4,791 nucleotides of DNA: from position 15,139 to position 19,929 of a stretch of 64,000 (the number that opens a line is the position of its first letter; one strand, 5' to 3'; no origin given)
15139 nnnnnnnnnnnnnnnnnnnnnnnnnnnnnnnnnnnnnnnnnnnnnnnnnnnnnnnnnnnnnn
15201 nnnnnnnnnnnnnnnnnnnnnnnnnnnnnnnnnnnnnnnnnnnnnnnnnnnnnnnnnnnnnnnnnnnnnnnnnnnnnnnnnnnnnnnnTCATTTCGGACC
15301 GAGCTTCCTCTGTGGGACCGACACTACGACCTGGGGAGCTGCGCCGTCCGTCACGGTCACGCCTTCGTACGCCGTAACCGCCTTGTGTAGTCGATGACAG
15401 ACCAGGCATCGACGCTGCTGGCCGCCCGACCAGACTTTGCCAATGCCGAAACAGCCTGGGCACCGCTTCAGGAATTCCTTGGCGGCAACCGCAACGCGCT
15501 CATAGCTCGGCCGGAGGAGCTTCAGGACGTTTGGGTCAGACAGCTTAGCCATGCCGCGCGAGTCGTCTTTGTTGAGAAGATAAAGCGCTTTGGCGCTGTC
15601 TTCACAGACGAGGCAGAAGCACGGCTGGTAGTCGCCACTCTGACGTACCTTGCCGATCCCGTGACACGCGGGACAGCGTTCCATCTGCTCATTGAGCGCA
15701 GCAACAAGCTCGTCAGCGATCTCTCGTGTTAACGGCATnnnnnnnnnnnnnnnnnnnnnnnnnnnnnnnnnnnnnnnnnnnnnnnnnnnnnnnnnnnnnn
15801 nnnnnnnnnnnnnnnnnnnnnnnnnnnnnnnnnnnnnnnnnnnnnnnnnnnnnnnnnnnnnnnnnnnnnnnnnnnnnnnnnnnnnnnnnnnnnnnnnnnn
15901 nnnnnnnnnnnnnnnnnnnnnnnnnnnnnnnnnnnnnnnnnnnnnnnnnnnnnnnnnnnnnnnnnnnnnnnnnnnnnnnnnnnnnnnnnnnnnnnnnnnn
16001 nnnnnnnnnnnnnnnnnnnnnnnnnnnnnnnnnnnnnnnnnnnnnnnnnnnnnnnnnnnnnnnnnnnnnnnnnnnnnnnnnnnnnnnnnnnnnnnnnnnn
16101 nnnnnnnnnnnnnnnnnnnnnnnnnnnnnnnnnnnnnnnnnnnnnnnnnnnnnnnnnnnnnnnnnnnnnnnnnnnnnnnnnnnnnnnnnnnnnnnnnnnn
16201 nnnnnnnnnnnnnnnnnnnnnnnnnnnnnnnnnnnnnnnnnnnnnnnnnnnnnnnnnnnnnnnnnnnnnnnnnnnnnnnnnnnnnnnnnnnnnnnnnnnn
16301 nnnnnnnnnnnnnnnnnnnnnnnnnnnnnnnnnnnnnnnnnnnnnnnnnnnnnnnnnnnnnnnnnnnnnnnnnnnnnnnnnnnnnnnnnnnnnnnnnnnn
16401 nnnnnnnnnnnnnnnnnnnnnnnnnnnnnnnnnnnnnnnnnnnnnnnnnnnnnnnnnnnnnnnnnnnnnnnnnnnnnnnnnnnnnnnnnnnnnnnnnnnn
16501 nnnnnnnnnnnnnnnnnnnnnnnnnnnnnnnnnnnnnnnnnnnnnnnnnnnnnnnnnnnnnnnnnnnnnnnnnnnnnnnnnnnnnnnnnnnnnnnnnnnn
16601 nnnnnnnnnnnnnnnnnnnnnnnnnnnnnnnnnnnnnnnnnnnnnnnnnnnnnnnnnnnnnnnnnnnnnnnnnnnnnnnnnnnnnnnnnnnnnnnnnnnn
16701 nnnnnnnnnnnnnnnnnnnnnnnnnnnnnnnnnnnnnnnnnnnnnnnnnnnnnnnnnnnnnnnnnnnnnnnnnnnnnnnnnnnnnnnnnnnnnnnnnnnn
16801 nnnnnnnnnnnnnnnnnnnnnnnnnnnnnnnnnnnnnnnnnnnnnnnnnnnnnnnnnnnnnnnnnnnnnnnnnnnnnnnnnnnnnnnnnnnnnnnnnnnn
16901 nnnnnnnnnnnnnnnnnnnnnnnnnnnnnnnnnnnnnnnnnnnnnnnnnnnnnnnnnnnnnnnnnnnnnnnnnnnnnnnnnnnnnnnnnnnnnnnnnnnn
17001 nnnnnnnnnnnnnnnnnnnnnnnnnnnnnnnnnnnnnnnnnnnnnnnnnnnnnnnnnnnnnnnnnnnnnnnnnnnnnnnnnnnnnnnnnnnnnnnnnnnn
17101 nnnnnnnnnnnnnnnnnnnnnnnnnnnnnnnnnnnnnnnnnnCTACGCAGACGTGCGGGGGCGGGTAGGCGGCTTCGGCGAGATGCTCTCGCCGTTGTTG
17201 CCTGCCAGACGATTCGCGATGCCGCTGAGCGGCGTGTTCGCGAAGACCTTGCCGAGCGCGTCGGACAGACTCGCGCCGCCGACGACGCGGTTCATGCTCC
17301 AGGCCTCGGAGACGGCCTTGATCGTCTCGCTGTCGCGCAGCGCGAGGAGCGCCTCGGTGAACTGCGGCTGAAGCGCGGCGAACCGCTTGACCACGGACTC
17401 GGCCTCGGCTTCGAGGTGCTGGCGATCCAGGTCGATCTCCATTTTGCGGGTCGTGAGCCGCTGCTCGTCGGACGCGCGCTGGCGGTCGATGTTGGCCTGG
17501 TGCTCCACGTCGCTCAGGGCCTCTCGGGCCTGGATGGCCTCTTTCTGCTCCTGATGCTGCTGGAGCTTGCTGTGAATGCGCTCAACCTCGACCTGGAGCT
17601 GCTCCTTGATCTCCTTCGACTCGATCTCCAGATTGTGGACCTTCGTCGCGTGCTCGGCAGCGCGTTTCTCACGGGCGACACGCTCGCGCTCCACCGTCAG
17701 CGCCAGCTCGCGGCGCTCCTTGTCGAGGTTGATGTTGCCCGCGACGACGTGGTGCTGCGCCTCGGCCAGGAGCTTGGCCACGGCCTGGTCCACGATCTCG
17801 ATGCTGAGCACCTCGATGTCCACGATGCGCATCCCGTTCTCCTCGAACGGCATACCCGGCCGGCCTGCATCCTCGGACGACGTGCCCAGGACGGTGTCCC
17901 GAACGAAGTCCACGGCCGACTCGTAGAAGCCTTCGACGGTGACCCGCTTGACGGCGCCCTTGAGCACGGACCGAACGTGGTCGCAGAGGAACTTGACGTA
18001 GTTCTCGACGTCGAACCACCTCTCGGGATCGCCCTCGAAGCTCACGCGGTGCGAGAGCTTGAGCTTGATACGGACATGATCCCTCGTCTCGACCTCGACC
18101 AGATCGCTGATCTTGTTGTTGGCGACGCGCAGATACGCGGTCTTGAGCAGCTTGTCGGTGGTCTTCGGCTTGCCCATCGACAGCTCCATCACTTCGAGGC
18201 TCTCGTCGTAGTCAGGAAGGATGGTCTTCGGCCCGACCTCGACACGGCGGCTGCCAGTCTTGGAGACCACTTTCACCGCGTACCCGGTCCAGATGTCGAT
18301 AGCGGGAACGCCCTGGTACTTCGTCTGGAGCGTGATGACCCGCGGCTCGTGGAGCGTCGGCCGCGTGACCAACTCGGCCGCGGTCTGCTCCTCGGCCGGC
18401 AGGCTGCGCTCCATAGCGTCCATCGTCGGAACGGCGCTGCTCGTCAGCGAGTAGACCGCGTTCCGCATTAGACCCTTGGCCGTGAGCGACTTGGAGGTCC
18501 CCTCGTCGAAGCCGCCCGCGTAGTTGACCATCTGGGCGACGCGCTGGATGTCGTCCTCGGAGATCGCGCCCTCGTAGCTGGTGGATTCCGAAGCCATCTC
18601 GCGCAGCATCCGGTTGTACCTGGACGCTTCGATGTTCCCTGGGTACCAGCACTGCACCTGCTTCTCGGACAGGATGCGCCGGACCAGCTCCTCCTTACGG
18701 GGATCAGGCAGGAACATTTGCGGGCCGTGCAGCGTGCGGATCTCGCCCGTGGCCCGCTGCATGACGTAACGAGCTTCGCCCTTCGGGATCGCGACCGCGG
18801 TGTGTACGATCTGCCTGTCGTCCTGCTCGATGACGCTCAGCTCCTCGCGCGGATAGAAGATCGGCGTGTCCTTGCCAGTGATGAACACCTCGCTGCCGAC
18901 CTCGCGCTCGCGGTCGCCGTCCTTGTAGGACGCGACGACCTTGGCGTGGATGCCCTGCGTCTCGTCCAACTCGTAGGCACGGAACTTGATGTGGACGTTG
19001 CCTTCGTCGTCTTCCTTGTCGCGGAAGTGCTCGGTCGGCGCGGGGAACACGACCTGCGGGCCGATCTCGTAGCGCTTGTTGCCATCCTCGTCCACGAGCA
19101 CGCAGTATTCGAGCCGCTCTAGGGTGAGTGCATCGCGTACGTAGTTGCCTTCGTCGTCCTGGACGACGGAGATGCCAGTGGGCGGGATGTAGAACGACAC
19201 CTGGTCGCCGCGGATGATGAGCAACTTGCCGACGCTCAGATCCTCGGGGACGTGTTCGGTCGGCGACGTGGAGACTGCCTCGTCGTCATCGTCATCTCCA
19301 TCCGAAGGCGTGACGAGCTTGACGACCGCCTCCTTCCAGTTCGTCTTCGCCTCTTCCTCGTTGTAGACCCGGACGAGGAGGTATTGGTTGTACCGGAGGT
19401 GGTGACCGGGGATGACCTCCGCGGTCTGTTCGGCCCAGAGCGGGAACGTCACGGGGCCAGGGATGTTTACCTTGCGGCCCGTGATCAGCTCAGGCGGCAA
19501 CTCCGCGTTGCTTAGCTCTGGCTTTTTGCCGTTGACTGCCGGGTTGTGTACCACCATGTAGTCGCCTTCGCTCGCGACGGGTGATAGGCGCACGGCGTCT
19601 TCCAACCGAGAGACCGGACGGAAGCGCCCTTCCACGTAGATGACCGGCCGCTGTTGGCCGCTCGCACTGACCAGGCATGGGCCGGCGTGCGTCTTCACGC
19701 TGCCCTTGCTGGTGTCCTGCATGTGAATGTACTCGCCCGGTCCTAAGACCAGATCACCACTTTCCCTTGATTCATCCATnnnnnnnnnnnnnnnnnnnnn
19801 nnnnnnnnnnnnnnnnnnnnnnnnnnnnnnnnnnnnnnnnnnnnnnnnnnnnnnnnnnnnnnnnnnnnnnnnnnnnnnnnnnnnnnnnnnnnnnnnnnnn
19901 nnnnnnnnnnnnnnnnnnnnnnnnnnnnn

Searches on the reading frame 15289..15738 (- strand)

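Call 107: search_protein_families(library=phrogs, proteins=[window:15289-15738:-], max_evalue=0.01)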
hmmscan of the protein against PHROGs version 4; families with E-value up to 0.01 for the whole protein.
window:15289-15738:- (149 aa): 5 families
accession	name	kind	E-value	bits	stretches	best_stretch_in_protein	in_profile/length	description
phrog_8897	-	unknown function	0.00077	20.9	0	77-115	71-110/119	-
phrog_6060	-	transcription regulation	0.00095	20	0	10-46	6-44/61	anti-termination protein Q-like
phrog_4125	-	unknown function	0.0015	19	1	21-86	90-154/322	-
phrog_22955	-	unknown function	0.0031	18.7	0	82-115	42-76/87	-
phrog_33421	-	unknown function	0.0064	17.6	0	18-31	51-64/65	-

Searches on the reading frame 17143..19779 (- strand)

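Call 11: search_protein_families(library=pfam, proteins=[window:17143-19779:-], max_evalue=0.001)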
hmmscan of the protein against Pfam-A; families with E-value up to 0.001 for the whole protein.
window:17143-19779:- (878 aa): 2 families
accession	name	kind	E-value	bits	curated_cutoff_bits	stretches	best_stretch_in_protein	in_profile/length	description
PF11978.13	MVP_shoulder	-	1e-28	100.1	25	1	554-664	2-118/118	Shoulder domain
PF17795.6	Vault_3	-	3.2e-09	37.2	28.8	1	507-544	18-55/62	Major Vault Protein Repeat domain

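Call 51: search_protein_families(library=phrogs, proteins=[window:17143-19779:-], max_evalue=0.001)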
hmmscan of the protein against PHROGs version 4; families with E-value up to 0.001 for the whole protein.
window:17143-19779:- (878 aa): 0 families
